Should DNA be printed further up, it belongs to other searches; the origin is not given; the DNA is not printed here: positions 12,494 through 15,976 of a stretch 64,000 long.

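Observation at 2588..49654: A trans-AT PKS cluster of about 47 kb with a full beta-branching cassette and a dense set of oxygenases, a likely new polyketide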

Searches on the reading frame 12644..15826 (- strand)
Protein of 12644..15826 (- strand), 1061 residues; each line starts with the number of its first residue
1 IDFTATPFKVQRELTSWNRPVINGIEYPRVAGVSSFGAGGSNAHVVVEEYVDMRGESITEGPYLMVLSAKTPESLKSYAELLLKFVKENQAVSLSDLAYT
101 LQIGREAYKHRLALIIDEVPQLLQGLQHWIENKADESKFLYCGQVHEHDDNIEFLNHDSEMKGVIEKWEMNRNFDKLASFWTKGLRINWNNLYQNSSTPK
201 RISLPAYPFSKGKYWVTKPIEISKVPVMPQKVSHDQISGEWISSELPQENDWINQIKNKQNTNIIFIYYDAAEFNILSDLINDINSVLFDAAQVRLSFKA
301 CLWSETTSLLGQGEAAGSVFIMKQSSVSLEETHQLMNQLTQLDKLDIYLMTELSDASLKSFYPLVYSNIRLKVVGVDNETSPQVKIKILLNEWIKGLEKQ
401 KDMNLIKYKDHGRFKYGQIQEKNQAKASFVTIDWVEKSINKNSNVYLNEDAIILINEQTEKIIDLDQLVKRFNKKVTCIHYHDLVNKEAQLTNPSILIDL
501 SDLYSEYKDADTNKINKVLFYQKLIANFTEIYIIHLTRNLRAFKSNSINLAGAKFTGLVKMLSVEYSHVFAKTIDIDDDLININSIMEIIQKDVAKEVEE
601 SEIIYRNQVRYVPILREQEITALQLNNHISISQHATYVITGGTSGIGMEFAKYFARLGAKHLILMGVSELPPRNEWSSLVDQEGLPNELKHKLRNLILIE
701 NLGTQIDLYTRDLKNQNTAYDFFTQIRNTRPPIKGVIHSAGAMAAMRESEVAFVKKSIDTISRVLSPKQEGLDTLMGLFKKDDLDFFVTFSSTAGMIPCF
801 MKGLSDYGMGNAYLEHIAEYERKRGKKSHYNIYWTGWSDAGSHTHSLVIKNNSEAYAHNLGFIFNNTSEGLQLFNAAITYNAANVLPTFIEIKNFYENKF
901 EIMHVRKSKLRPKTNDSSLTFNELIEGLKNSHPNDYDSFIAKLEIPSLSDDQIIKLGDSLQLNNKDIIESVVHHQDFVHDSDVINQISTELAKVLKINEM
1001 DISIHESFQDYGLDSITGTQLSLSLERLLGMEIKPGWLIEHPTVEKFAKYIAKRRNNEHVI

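Call 22: search_protein_families(library=pfam, proteins=[window:12644-15826:-], max_evalue=1)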
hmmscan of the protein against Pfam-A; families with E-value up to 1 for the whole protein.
window:12644-15826:- (1061 aa): 8 families
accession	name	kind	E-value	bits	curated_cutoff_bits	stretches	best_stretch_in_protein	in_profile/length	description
PF08659.16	KR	-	1.2e-32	113.7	22.6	1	635-838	1-179/180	KR domain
PF22336.2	RhiE-like_linker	-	6.9e-19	68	27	1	66-132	1-66/67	RhiE-like, KS-MAT linker domain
PF22621.2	CurL-like_PKS_C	-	3.2e-18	65.9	27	1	63-126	1-64/64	CurL-like, PKS C-terminal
PF00550.31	PP-binding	-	2e-14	54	20.8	1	986-1051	2-67/67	Phosphopantetheine attachment site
PF16197.11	KAsynt_C_assoc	-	8.3e-14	52.4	33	1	2-111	6-107/111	Ketoacyl-synthetase C-terminal extension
PF00106.31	adh_short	-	1.5e-05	25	26.6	1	637-670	3-35/195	short chain dehydrogenase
PF23297.2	ACP_SdgA_C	-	0.0001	22.7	27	1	981-1058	9-86/95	Highly reducing polyketide synthase sdgA, C-terminal ACP domain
PF00070.33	Pyr_redox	-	0.18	12.8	22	0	642-660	6-24/82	Pyridine nucleotide-disulphide oxidoreductase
